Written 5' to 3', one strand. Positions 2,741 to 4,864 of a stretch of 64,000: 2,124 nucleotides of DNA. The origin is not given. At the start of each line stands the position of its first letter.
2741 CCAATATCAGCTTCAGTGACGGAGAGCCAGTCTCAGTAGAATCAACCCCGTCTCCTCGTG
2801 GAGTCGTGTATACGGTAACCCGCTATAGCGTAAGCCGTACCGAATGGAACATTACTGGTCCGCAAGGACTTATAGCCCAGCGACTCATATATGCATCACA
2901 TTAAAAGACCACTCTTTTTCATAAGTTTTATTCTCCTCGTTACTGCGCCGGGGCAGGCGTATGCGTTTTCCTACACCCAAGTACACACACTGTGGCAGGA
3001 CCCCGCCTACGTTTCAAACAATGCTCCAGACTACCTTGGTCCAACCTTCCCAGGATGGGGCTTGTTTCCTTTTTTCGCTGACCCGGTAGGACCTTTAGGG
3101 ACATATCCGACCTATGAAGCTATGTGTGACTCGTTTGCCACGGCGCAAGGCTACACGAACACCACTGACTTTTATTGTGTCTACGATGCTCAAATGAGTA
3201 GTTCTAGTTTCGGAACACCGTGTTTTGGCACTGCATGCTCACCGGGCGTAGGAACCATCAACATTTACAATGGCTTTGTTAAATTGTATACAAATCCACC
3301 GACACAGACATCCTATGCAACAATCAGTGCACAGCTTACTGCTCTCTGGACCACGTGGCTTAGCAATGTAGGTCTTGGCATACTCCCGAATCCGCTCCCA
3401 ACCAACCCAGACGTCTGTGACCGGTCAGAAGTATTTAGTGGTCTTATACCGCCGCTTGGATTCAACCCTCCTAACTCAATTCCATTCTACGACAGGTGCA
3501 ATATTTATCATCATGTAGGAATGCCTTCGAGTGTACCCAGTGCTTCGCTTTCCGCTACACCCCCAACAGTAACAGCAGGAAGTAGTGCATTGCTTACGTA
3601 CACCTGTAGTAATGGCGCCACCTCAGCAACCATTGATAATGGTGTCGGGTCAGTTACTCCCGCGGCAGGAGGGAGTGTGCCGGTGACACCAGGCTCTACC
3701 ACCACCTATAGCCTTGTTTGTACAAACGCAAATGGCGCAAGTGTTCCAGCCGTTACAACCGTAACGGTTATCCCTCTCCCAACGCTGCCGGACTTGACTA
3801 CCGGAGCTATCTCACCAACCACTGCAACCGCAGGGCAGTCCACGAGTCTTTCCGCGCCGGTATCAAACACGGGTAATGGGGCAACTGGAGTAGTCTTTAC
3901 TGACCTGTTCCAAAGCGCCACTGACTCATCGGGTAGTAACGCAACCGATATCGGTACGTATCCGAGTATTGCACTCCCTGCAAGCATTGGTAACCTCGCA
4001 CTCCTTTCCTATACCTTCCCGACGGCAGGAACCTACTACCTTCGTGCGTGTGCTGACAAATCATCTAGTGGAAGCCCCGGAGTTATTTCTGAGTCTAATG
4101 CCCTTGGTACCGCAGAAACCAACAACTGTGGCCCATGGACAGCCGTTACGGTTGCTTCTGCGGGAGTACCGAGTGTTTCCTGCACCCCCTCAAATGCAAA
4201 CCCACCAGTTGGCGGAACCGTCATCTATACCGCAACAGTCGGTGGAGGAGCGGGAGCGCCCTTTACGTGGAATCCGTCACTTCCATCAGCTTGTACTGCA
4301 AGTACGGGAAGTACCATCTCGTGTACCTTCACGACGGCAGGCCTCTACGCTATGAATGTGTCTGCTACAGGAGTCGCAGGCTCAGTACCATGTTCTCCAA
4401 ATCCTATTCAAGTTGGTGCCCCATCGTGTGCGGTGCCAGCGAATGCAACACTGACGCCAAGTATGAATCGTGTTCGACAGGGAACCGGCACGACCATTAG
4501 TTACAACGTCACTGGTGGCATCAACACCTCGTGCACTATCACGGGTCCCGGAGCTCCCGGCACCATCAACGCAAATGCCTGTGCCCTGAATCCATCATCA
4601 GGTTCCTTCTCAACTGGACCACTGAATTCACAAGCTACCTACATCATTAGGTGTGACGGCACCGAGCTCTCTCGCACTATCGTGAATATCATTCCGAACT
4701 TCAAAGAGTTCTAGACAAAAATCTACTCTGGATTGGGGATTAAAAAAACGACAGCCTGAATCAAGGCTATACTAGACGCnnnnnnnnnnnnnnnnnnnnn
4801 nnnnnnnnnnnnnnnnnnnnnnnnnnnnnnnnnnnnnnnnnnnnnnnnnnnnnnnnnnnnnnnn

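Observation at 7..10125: Repeated cassette: secreted Cys/Thr-rich CARDB/Ig-like proteins paired with single-pass membrane proteins, next to a soluble VirD4/TraD-like ATPase. Candidate undescribed surface or secretion system.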

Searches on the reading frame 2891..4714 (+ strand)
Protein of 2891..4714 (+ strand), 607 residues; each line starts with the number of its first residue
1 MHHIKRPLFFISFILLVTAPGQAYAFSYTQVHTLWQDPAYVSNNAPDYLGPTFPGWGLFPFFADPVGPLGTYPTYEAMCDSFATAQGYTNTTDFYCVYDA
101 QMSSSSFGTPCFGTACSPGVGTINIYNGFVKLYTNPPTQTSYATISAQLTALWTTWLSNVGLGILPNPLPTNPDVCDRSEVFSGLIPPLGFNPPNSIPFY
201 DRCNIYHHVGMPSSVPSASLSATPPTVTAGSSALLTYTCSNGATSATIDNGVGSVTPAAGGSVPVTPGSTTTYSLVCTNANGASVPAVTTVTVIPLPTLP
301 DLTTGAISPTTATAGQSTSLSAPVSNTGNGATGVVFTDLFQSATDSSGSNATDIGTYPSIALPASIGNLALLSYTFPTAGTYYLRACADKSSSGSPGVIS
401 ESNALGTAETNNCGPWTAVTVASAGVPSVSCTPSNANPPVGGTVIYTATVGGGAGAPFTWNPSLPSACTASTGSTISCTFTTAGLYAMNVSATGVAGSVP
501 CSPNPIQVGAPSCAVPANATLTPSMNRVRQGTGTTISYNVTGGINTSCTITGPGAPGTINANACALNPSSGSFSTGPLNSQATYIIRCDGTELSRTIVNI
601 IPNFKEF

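Call 3: search_protein_families(library=pfam, proteins=[window:2891-4714:+], max_evalue=0.1)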
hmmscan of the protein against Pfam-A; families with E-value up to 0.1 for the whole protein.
window:2891-4714:+ (607 aa): 1 family
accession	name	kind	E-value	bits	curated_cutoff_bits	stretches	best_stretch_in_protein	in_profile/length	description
PF07705.17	CARDB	-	6.5e-06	26.7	22.7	1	300-412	2-97/101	CARDB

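Call 4: search_protein_families(library=ncbifam, proteins=[window:2891-4714:+], max_evalue=0.1)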
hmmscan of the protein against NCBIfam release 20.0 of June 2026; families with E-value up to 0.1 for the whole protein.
window:2891-4714:+ (607 aa): 2 families
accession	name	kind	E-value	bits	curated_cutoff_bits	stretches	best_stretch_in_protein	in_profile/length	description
TIGR03769.1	P_ac_wall_RPT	domain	0.057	14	30.9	0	479-499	8-30/41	TIGR03769 domain-containing protein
TIGR01451.2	B_ant_repeat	repeat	0.078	13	24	0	310-341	6-38/53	DUF11 type repeat protein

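Call 34: find_homologous_proteins(query=window:2891-4714:+, max_evalue=0.00001)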
Query window:2891-4714:+ (607 aa): 59 proteins with E <= 0.00001 among 8000 candidates.
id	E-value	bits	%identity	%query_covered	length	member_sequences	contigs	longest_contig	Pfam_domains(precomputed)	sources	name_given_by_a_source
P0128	0.0e+0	1335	100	100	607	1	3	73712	PF07705.18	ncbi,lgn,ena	ncbi:MAG: CARDB domain-containing protein [Patescibacteria group bacterium]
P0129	2.3e-166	573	53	100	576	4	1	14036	PF07705.18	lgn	-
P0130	4.3e-162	559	52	100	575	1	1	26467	PF07705.18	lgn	-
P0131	2.3e-158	547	51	100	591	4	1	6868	PF07705.18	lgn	-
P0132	3.4e-153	530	57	54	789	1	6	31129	PF07705.18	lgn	-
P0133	3.0e-139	484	66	64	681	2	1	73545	PF07705.18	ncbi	ncbi:MAG: CARDB domain-containing protein [Patescibacteria group bacterium]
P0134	2.3e-137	477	58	53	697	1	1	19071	-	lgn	-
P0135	1.0e-125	439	49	55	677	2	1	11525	PF00801.27,PF07705.18,PF18911.7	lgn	-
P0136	2.8e-121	424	37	62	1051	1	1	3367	PF07705.18,PF18911.7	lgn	-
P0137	2.5e-93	332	45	32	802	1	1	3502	PF07705.18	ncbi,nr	ncbi:MAG: CARDB domain-containing protein, partial [Dehalococcoidales bacterium]|nr:CARDB domain-con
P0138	5.7e-87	311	49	51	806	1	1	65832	PF07705.18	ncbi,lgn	ncbi:hypothetical protein BH11PAT2_BH11PAT2_08240 [soil metagenome]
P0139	6.2e-87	311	48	52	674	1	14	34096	PF07705.18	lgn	-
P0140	9.2e-85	304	48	57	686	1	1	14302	PF07705.18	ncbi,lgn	ncbi:MAG: CARDB domain-containing protein [Candidatus Paceibacterota bacterium]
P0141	9.4e-84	300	41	56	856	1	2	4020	PF07705.18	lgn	-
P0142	1.6e-76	276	38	100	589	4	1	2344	PF07705.18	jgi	jgi:hypothetical protein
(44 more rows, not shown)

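Call 63: search_solved_structures(query=A5, max_evalue=0.01)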
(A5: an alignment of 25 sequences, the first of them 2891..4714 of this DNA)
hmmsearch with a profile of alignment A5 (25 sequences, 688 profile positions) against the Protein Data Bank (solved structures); distinct sequences matched with E-value up to 0.01: 2.
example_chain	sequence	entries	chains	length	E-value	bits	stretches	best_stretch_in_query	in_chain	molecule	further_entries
5lxk_A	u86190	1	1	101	0.00029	23.3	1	316-390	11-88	Decoration protein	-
8zvi_a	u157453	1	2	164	0.00041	22.8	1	316-390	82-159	Decoration protein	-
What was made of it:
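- Tried and rejected: A PDB profile search with the S alignment found only a phage decoration-protein Ig domain (call 63).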

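Call 70: predict_structure(alignment_id=A5)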
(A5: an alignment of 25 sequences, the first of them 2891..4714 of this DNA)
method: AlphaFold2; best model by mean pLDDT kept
length: 607 residues; sequences in the alignment: 25
mean_pLDDT: 81.7   pTM: 0.39
mean pLDDT of the five models: 81.7, 81.5, 81.4, 78.8, 76.5
residues with pLDDT >= 90: 251; 70-90: 236; 50-70: 78; < 50: 42
segments of 3 or more residues with pLDDT < 50: 1-5, 18-22, 55-61, 108-110, 112-120, 186-189, 405-408
pLDDT, mean of each block of 10 residues (from residue 1): 49 51 73 82 88 53 69 88 90 90 60 45 70 92 81 83 77 76 52 55 86 84 92 95 92 95 94 94 91 83 94 91 92 92 93 95 92 94 95 82 60 93 78 85 89 83 78 88 88 87 79 69 92 91 81 88 59 91 92 93 63
secondary structure, 60 per line:
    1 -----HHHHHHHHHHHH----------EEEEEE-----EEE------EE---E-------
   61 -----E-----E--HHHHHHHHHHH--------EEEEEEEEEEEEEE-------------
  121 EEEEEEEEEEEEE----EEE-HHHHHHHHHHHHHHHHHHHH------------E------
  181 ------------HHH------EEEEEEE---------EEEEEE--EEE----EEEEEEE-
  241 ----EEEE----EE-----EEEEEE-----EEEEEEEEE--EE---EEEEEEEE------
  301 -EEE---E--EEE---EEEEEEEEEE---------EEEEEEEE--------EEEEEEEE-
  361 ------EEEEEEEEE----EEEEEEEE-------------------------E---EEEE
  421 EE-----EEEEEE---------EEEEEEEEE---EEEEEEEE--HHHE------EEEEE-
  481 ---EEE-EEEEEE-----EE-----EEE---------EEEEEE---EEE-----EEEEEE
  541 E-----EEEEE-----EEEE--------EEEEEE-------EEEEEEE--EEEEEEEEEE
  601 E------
elements in order: H6-17 E28-33 E39-41 H75-85 E94-107 E121-133 E138-140 H142-161 E202-208 E218-223 E226-228 E233-239 E245-248 E260-265 E271-279 E287-294 E302-304 E311-313 E317-326 E336-343 E352-359 E367-375 E380-387 E417-422 E428-433 E443-451 E455-462 E475-479 E484-486 E488-493 E506-508 E518-523 E527-529 E535-541 E547-551 E557-560 E569-574 E582-588 E591-601
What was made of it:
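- Tried and rejected: The tail ends a soluble Ig-like domain (call 70), not a beta-barrel, and I expect this phylum to lack an outer membrane (background knowledge, not tested).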

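Call 76: search_protein_families(library=padloc, proteins=[window:2891-4714:+], max_evalue=0.01)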
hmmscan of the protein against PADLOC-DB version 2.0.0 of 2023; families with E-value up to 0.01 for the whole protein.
window:2891-4714:+ (607 aa): 0 families
